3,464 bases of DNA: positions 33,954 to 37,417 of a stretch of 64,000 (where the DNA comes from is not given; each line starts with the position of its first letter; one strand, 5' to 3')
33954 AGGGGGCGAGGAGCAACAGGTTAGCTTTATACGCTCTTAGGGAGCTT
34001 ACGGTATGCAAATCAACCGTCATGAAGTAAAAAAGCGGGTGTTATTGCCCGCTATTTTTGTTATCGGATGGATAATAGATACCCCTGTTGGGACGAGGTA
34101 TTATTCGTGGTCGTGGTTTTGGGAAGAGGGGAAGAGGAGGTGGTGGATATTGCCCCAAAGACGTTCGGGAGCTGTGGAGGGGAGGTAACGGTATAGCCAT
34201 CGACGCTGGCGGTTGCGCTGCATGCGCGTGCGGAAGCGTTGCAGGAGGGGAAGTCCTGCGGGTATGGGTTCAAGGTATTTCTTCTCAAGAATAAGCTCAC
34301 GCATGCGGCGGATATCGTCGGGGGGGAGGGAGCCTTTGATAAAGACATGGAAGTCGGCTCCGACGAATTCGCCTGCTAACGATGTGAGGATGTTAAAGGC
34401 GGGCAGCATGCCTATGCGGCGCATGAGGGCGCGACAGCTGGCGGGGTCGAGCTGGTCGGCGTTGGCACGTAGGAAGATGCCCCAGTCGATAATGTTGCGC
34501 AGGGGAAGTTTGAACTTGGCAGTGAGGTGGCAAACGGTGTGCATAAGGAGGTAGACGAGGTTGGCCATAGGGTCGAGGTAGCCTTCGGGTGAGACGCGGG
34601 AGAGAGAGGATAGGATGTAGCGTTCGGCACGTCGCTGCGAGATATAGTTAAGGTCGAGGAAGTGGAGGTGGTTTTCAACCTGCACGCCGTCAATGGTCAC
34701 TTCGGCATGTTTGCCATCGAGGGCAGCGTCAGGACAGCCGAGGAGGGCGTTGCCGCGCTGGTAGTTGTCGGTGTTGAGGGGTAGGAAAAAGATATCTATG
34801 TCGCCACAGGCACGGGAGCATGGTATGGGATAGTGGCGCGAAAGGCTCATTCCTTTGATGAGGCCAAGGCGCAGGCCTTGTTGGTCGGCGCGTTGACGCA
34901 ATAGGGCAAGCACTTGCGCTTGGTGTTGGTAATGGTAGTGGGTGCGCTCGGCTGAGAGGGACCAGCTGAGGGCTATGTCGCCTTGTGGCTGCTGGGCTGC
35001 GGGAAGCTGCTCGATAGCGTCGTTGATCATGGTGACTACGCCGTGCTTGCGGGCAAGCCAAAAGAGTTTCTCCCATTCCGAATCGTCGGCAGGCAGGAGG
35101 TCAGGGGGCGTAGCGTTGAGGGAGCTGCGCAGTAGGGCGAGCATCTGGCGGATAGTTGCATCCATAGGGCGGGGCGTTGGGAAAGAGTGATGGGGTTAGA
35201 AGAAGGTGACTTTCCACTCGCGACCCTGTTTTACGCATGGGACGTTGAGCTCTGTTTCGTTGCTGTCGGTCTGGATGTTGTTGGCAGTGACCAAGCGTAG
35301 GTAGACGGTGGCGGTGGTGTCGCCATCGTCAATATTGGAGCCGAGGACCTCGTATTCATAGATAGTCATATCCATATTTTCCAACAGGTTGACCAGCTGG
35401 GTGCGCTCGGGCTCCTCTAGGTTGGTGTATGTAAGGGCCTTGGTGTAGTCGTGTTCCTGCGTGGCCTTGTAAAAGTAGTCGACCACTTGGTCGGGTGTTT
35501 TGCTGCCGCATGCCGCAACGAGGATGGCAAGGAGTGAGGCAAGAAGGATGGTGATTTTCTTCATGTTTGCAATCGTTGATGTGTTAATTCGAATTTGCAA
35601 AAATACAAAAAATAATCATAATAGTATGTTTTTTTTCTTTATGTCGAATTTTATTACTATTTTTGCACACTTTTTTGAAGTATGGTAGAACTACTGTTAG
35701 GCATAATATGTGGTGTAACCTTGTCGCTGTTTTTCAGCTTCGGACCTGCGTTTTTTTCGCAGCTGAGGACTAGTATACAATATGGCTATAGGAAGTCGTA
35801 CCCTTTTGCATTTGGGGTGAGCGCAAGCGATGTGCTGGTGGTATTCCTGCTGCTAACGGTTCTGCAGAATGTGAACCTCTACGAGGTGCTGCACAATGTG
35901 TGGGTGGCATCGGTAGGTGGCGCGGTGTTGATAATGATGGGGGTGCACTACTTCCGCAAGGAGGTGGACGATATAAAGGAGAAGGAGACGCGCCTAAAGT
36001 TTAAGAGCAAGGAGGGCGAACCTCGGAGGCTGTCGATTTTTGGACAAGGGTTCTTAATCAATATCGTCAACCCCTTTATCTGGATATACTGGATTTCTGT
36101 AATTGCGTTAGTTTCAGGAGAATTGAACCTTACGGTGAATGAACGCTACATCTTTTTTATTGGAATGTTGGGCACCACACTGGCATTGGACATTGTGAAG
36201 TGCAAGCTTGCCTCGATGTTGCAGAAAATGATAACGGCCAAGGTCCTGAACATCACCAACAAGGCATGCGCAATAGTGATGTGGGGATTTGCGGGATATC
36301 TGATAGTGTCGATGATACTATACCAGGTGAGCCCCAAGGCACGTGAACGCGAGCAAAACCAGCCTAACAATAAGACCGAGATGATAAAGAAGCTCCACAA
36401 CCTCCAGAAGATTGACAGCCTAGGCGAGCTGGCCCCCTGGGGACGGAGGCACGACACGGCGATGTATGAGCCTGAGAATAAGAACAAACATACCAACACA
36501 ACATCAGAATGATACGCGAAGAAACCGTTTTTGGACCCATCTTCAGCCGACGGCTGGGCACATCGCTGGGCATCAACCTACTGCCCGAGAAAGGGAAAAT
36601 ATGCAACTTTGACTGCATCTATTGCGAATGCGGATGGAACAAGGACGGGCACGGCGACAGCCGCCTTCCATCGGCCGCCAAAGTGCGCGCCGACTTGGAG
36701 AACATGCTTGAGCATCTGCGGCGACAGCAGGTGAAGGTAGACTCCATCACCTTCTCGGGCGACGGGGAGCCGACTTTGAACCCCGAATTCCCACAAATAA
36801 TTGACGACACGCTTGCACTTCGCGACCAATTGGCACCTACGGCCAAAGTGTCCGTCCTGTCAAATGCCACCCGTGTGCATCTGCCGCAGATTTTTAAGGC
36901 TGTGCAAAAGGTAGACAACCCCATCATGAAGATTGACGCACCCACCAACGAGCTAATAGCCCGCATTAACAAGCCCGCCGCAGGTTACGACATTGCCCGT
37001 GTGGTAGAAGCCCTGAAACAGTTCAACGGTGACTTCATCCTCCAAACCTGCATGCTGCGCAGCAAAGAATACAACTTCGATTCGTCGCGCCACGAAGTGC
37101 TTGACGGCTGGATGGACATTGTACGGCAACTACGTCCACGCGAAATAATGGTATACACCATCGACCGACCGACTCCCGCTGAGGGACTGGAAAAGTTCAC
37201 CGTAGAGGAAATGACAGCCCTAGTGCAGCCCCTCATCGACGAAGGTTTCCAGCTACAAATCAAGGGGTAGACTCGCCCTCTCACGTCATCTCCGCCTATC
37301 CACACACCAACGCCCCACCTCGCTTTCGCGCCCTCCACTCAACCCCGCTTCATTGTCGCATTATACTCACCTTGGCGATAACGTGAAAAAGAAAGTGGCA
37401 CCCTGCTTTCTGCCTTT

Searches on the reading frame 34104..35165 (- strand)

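Call 11: search_protein_families(library=pfam, proteins=[window:34104-35165:-], max_evalue=0.001)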
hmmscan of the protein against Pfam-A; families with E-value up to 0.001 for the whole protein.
window:34104-35165:- (354 aa): 1 family
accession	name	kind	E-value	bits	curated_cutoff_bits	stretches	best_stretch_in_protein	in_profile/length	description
PF14907.12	NTP_transf_5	-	1.1e-28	100.9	31.2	1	28-268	2-248/249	Uncharacterised nucleotidyltransferase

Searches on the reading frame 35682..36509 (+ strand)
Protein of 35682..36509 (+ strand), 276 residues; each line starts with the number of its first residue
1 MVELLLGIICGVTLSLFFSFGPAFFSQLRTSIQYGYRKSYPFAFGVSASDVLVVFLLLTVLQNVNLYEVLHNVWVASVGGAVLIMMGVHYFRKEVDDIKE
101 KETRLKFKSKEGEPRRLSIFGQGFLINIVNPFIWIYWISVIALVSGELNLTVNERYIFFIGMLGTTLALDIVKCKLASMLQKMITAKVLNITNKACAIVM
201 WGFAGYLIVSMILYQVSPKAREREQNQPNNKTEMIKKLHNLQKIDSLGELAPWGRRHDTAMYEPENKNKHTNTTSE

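Call 68: search_protein_families(library=pfam, proteins=[window:35682-36509:+], max_evalue=0.001)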
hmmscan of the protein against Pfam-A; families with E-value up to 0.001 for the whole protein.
window:35682-36509:+ (276 aa): 2 families
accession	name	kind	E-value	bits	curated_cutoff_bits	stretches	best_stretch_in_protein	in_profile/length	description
PF01810.24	LysE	-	4.8e-26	91.9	25.6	1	14-209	1-191/193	LysE type translocator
PF11139.14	SfLAP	-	0.0007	19.6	35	0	37-144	29-138/213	Sap, sulfolipid-1-addressing protein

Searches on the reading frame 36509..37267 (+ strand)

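Call 68: search_protein_families(library=pfam, proteins=[window:36509-37267:+], max_evalue=0.001)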
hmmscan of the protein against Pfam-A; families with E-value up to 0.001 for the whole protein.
window:36509-37267:+ (253 aa): 1 family
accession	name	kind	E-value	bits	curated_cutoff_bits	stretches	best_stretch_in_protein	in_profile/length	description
PF04055.27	Radical_SAM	-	6.2e-13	49.7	29.5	1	30-172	5-139/166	Radical SAM superfamily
